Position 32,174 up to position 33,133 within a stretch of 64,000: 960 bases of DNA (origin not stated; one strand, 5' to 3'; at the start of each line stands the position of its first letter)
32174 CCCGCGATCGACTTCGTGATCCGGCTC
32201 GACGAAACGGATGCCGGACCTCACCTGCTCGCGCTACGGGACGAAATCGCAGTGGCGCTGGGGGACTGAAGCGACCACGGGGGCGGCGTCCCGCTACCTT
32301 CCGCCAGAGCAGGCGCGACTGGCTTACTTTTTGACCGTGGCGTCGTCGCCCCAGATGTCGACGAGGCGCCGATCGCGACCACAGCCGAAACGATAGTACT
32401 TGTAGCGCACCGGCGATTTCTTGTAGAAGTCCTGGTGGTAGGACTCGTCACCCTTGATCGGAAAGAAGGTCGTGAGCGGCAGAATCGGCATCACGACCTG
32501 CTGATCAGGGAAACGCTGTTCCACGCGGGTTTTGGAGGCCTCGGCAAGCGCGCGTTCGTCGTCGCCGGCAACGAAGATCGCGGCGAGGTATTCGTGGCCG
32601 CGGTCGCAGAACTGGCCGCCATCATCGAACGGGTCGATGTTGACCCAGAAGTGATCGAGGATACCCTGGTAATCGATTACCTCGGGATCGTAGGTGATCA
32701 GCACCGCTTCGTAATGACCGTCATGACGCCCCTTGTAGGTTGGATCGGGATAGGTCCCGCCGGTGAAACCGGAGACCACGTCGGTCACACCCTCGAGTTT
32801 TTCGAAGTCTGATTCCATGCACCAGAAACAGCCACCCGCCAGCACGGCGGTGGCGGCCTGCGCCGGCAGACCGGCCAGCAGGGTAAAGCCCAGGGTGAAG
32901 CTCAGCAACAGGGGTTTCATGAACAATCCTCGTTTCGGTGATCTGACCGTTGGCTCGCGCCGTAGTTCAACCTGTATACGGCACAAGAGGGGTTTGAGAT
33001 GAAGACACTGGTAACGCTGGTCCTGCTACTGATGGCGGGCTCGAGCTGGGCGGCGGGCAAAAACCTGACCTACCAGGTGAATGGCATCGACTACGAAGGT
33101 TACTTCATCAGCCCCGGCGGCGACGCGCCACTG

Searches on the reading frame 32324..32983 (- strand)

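Call 75: search_protein_families(library=pfam, proteins=[window:32324-32983:-], max_evalue=0.001)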
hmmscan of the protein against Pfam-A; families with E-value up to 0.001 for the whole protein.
window:32324-32983:- (219 aa): 1 family
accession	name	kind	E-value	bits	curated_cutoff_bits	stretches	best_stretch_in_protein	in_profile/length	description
PF01625.27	PMSR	-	1.3e-45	155.9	23.7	1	45-195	1-152/153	Peptide methionine sulfoxide reductase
